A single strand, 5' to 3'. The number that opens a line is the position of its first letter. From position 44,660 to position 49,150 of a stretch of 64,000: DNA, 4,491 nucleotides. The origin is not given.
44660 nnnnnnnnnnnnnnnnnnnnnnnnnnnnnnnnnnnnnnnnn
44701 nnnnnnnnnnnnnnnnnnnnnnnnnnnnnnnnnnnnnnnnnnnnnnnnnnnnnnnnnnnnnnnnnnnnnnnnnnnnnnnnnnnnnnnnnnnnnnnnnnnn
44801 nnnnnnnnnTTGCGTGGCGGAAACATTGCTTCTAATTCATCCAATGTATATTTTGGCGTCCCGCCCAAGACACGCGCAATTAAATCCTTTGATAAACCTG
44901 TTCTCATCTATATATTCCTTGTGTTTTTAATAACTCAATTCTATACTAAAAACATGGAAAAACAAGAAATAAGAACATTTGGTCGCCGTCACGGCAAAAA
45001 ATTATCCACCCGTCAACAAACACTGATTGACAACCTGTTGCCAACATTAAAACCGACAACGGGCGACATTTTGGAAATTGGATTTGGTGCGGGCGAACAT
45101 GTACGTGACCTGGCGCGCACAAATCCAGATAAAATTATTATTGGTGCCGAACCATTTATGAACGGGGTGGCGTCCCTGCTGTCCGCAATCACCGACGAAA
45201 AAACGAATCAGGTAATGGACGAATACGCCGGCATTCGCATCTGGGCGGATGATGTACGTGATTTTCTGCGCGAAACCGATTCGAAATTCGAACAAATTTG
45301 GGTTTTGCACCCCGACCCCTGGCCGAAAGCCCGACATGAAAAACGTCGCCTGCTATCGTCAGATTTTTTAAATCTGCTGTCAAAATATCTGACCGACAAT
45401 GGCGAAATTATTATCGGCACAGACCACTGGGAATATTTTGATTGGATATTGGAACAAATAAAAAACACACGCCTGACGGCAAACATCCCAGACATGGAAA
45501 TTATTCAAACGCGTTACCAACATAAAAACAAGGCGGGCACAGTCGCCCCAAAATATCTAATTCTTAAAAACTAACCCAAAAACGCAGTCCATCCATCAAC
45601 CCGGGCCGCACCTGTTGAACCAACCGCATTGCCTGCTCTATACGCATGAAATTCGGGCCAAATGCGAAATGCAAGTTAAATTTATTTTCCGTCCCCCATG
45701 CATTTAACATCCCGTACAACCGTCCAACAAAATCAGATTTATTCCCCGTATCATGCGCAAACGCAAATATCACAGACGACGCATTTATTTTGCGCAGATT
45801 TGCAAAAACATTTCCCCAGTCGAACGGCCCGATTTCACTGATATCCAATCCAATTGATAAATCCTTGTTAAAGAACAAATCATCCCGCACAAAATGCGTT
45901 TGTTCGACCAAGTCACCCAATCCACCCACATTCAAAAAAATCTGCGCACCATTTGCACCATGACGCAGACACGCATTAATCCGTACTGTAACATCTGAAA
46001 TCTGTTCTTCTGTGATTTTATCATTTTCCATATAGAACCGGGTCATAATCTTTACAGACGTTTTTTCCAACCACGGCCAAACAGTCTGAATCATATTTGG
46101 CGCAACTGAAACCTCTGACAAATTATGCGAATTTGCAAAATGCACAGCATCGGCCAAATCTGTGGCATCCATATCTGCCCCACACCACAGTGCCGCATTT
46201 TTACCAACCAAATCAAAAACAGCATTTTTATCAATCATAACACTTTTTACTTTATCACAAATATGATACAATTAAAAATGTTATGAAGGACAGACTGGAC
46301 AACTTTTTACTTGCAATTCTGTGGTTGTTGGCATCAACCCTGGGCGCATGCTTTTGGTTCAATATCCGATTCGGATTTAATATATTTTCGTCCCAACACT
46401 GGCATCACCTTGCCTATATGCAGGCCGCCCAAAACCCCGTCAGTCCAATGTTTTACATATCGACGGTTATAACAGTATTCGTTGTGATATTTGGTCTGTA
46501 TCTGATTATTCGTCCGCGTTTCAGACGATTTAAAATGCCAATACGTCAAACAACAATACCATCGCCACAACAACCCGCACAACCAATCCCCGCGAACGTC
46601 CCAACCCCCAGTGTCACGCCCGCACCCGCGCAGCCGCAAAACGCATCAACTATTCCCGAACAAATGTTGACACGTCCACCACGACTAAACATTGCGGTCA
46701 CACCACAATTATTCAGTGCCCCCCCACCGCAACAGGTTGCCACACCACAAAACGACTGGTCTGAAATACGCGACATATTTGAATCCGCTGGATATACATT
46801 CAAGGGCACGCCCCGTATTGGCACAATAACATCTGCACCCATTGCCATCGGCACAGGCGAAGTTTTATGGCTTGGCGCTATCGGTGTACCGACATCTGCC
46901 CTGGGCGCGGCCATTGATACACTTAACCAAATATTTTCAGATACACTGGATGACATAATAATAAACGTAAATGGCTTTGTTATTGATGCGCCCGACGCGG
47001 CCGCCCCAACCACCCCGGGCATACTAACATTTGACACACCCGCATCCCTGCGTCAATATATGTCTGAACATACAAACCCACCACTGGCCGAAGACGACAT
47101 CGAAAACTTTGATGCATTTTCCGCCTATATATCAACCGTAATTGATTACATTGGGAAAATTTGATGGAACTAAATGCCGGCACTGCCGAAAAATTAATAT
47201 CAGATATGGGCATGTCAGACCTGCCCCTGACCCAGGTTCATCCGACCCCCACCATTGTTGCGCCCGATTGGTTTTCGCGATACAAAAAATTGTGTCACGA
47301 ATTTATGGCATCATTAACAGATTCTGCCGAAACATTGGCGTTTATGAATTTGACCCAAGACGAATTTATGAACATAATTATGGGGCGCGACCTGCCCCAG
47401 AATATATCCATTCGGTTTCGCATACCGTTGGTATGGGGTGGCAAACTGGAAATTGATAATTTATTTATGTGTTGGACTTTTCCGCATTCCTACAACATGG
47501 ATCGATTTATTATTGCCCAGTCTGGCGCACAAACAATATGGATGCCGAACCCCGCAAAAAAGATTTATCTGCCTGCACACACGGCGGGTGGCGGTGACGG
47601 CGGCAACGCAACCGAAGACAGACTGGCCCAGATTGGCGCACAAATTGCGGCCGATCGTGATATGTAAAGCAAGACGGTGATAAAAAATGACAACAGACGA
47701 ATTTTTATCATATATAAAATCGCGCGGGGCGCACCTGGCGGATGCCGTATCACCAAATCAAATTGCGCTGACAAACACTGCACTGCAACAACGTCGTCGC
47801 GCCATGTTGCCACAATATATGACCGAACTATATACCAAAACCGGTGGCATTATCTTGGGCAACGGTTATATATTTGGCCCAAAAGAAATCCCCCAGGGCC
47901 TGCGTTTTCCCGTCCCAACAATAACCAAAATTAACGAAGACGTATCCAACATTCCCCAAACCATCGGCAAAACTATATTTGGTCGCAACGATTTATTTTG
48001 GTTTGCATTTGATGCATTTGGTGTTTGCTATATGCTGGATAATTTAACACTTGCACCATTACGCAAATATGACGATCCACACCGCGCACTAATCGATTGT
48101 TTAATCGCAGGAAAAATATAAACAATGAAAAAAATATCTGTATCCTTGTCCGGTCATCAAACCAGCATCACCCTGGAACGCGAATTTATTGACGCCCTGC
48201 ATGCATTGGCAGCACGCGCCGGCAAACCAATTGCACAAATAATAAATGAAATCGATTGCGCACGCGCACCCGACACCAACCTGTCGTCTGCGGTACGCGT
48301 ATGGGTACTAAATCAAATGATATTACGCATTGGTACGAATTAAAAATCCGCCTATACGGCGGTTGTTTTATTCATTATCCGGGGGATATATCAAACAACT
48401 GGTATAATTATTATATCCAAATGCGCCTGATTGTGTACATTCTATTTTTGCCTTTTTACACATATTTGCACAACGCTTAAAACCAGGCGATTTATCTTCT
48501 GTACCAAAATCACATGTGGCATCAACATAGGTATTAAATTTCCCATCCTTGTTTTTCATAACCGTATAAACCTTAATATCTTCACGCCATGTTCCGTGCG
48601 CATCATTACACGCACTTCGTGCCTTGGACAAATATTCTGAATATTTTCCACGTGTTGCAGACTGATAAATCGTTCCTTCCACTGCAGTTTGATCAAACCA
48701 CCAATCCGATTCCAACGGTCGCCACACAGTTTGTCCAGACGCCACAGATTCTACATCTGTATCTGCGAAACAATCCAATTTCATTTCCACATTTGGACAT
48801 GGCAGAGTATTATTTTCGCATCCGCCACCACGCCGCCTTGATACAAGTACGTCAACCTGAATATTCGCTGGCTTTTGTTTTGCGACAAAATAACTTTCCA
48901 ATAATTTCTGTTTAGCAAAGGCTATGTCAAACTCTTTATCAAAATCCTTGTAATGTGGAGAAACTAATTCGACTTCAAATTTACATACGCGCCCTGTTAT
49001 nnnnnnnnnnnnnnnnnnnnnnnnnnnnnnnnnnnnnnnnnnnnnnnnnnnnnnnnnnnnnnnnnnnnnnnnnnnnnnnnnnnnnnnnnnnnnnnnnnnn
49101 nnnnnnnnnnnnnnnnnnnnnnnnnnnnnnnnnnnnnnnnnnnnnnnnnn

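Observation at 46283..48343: Tightly packed four-gene operon of unknowns ending in an RHH regulator, next to the giant Cys-rich protein gene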

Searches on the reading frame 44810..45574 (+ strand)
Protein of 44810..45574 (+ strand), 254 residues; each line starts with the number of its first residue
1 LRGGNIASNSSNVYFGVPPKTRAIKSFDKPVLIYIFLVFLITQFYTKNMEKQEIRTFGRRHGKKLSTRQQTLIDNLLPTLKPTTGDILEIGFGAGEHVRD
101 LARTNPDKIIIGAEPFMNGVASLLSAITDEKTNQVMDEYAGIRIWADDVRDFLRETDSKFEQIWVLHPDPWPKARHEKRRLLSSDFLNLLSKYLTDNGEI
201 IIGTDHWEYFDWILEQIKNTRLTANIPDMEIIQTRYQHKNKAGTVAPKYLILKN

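Call 3: search_protein_families(library=pfam, proteins=[window:44810-45574:+], max_evalue=0.1)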
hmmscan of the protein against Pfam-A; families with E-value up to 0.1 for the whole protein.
window:44810-45574:+ (254 aa): 4 families
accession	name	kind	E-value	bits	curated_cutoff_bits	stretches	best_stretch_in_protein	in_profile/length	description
PF02390.23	Methyltransf_4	-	3.5e-30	105.1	24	1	87-228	5-141/173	Putative methyltransferase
PF24675.1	NpmA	-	0.0056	16.4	60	1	81-117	21-57/214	16S rRNA (adenine(1408)-N(1))-methyltransferase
PF01564.23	Spermine_synth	-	0.069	13.1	22.9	0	144-219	76-147/186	Spermine/spermidine synthase domain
PF06080.18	DUF938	-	0.096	12.9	27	0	69-123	11-65/202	Protein of unknown function (DUF938)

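Call 4: search_protein_families(library=ncbifam, proteins=[window:44810-45574:+], max_evalue=0.1)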
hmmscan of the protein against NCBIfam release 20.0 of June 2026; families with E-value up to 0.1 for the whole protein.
window:44810-45574:+ (254 aa): 8 families
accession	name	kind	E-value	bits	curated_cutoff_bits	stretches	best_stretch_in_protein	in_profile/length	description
TIGR00091.1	TIGR00091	equivalog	3.9e-27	94.9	112.65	1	87-231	20-159/194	tRNA (guanosine(46)-N7)-methyltransferase TrmB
NF002421.0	PRK01544.1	equivalog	2.3e-26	92.6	567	1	55-253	311-518/524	bifunctional peptide chain release factor N(5)-glutamine methyltransferase PrmC/tRNA (guanosine(46)-N7)-methyltransferase TrmB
NF010719.0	PRK14121.1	equivalog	3.5e-19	69.1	402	1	59-220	95-251/396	tRNA (guanosine(46)-N7)-methyltransferase TrmB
NF001080.0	PRK00121.2-2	equivalog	2.5e-16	59.6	132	1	87-233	50-190/224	tRNA (guanosine(46)-N7)-methyltransferase TrmB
NF002956.0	PRK03612.1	equivalog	0.0013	17.2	472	1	85-202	301-415/522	polyamine aminopropyltransferase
NF000363.1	self_KamB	exception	0.012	15.1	350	1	85-113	26-54/216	16S rRNA (adenine(1408)-N(1))-methyltransferase KamB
TIGR00417.1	speE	equivalog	0.029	13.6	249.55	1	87-219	76-201/271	spermidine synthase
NF002010.0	PRK00811.1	equivalog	0.042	13.1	260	1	141-219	134-208/287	polyamine aminopropyltransferase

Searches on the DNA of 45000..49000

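Call 111: search_rna_families(source=window, start=45000, end=49000, threshold=evalue, max_evalue=0.1)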
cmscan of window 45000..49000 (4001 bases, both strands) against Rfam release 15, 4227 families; matches with E-value up to 0.1: 0.
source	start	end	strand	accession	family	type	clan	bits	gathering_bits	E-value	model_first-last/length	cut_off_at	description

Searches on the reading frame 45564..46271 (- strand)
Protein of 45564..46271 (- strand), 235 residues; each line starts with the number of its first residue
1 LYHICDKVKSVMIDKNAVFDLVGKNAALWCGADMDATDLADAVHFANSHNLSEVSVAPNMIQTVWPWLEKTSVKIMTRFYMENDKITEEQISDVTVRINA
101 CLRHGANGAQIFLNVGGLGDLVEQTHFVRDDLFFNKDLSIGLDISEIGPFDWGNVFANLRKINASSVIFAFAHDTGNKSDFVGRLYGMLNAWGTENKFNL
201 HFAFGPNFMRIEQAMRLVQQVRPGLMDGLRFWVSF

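Call 3: search_protein_families(library=pfam, proteins=[window:45564-46271:-], max_evalue=0.1)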
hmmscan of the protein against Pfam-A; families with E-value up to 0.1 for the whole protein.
window:45564-46271:- (235 aa): 0 families

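Call 4: search_protein_families(library=ncbifam, proteins=[window:45564-46271:-], max_evalue=0.1)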
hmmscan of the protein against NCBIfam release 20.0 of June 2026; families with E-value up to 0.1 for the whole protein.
window:45564-46271:- (235 aa): 1 family
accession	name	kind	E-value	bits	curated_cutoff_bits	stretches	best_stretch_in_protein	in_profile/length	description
NF053877.1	FosA12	exception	0.074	13.2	270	0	35-112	55-134/135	fosfomycin resistance glutathione transferase FosA12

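Call 5: search_protein_families(library=padloc, proteins=[window:45564-46271:-], max_evalue=1)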
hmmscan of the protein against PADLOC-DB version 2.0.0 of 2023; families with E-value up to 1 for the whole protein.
window:45564-46271:- (235 aa): 2 families
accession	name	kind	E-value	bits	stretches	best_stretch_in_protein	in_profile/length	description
PDLC02884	DpdH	-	0.0023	13.9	2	49-109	1054-1112/1136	DpdH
PDLC01214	Cas11a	-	0.026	12.8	1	32-92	46-105/117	CAS-I-A; effector_SS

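Call 6: search_protein_families(library=phrogs, proteins=[window:45564-46271:-], max_evalue=1)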
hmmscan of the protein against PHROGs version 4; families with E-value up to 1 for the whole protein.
window:45564-46271:- (235 aa): 1 family
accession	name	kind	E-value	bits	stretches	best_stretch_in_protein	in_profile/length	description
phrog_34083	-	moron, auxiliary metabolic gene and host takeover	0.059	14.6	1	11-65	20-74/93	host range and adsorption protein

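Call 72: search_solved_structures(query=A5, max_evalue=10, show_alignments=1)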
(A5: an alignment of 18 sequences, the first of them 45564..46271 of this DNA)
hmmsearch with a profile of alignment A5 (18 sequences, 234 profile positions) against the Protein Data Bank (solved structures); distinct sequences matched with E-value up to 10: 5.
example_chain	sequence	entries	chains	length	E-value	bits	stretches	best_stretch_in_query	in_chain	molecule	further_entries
5bwj_A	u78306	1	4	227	0.22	14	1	175-211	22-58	Sensory transduction histidine kinase, putative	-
7zp0_A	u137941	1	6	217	0.71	12.3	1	154-208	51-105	Sensor protein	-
6gm0_A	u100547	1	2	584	0.91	12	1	179-224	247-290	Iron hydrogenase 1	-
4irx_A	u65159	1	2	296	1.4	11.4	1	23-59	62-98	Sugar ABC transporter, periplasmic sugar-binding protein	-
6gm8_A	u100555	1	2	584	2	10.9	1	179-224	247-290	Iron hydrogenase 1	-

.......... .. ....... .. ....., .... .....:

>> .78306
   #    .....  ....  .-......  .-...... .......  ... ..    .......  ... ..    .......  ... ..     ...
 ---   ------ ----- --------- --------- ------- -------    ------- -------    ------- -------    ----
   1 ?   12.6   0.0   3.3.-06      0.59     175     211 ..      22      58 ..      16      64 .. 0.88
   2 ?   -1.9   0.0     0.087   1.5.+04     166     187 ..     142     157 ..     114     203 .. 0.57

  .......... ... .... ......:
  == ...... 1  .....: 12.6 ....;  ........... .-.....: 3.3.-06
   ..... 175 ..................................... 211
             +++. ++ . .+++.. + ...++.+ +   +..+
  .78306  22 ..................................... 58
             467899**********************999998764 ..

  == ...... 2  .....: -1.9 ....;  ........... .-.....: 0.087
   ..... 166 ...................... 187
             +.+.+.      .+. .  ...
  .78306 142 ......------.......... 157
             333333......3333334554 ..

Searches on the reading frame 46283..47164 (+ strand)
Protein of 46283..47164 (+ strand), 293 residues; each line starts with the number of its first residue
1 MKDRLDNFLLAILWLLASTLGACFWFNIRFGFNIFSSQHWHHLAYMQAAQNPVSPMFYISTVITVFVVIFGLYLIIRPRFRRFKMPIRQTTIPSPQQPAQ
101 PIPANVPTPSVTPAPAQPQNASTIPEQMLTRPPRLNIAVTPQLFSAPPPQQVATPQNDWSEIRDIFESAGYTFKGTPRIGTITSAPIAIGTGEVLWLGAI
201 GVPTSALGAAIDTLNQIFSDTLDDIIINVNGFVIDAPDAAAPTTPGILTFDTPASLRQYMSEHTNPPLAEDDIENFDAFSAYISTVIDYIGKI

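Call 3: search_protein_families(library=pfam, proteins=[window:46283-47164:+], max_evalue=0.1)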
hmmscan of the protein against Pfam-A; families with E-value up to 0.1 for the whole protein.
window:46283-47164:+ (293 aa): 1 family
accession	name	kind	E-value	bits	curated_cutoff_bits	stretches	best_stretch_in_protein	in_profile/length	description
PF00159.23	Hormone_3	-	0.072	13.6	28.7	0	240-260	2-20/36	Pancreatic hormone peptide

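Call 4: search_protein_families(library=ncbifam, proteins=[window:46283-47164:+], max_evalue=0.1)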
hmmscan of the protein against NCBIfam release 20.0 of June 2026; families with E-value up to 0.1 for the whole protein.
window:46283-47164:+ (293 aa): 1 family
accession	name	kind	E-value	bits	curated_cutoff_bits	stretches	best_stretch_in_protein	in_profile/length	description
NF010533.0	PRK13922.9-5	equivalog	0.0092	15.1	384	1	53-109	12-68/345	rod shape-determining protein MreC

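Call 5: search_protein_families(library=padloc, proteins=[window:46283-47164:+], max_evalue=1)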
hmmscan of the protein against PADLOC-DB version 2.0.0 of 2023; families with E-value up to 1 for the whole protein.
window:46283-47164:+ (293 aa): 0 families

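Call 6: search_protein_families(library=phrogs, proteins=[window:46283-47164:+], max_evalue=1)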
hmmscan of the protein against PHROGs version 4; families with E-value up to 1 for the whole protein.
window:46283-47164:+ (293 aa): 4 families
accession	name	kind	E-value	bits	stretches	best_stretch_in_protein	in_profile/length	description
phrog_7771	-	unknown function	0.044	14.6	1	53-75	5-27/46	-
phrog_35645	-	unknown function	0.24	12.7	1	24-76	2-50/72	-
phrog_197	-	moron, auxiliary metabolic gene and host takeover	0.36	11.2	1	54-153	228-310/486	Zot-like toxin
phrog_7011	-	DNA, RNA and nucleotide metabolism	0.43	10.8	1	85-172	212-290/303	Gp2.5-like ssDNA binding protein and ssDNA annealing protein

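Call 13: find_homologous_proteins(query=window:46283-47164:+, max_evalue=0.001)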
Query window:46283-47164:+ (293 aa): 380 proteins with E <= 0.001 among 2967 candidates; the best 120 are listed.
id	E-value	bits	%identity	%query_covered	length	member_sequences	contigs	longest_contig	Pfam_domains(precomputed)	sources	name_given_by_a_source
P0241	1.4e-188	643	98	100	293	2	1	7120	-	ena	-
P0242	7.3e-187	638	97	100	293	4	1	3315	-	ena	-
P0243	2.6e-184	629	95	100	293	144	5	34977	-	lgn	-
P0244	9.6e-133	460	72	100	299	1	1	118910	-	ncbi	-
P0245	1.5e-127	443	69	100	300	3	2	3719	-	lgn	-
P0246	9.3e-127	440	67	100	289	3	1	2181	-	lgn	-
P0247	1.0e-126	440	69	100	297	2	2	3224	-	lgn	-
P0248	1.4e-126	440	68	100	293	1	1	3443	-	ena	-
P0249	5.7e-126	438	69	100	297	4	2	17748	-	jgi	jgi:hypothetical protein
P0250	1.1e-125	437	70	100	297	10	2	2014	-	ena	-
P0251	2.1e-125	436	69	100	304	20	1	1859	-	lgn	-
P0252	1.4e-124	433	69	100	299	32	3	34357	-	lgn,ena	-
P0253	4.5e-124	432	68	100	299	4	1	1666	-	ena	-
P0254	5.7e-124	431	68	100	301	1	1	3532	-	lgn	-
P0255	8.6e-124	431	68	100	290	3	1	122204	-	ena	-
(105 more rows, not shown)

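Call 75: search_protein_families(library=pfam, alignment_id=A6, max_evalue=1)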
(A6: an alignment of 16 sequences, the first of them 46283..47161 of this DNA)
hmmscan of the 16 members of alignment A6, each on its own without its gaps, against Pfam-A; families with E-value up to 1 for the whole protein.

A. member 1, window:46283-47161:+ (293 aa): 1 family
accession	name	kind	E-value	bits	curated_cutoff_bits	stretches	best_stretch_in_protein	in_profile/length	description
PF00159.23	Hormone_3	-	0.072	13.6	28.7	1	240-260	2-20/36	Pancreatic hormone peptide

B. families by the number of members that match (of 16 scanned): 19 families
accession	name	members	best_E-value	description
PF10754.15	DUF2569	2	0.039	Protein of unknown function (DUF2569)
PF18303.6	Saf_2TM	1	0.0072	SAVED-fused 2TM effector domain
PF06726.17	BC10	1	0.0085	Bladder cancer-related protein BC10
PF08378.17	NERD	1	0.016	Nuclease-related domain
PF07667.16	DUF1600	1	0.017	Protein of unknown function (DUF1600)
PF02790.20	COX2_TM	1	0.04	Cytochrome C oxidase subunit II, transmembrane domain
PF03729.18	DUF308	1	0.041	Short repeat of unknown function (DUF308)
PF08373.16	RAP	1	0.045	RAP domain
PF07907.16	YibE_F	1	0.048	YibE/F-like protein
PF03707.21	MHYT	1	0.059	Bacterial signalling protein N terminal repeat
PF04893.22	Yip1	1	0.069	Yip1 domain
PF00159.23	Hormone_3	1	0.072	Pancreatic hormone peptide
PF14017.11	DUF4233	1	0.085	Protein of unknown function (DUF4233)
PF19701.4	DUF6199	1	0.09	Family of unknown function (DUF6199)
PF21826.1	DUF6887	1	0.11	Family of unknown function (DUF6887)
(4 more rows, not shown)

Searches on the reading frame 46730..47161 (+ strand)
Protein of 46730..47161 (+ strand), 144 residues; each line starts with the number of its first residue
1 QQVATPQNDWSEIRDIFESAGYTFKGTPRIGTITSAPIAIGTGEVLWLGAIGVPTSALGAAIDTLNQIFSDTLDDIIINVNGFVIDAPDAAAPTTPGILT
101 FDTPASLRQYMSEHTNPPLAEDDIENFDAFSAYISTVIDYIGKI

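Call 41: predict_structure(alignment_id=A4)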
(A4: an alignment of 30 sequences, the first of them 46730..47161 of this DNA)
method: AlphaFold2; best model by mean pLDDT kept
length: 144 residues; sequences in the alignment: 30
mean_pLDDT: 85.6   pTM: 0.78
mean pLDDT of the five models: 85.6, 84.3, 84.1, 82.8, 80.9
residues with pLDDT >= 90: 67; 70-90: 64; 50-70: 9; < 50: 4
segments of 3 or more residues with pLDDT < 50: 1-4
pLDDT, mean of each block of 10 residues (from residue 1): 53 92 87 75 90 92 89 84 94 93 94 92 86 84 73
secondary structure, 60 per line:
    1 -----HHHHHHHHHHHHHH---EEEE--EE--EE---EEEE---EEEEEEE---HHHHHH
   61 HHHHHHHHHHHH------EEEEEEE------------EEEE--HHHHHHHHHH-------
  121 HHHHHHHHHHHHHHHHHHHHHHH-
elements in order: H6-19 E23-26 E38-41 E45-51 H55-72 E79-85 E98-101 H104-113 H121-143
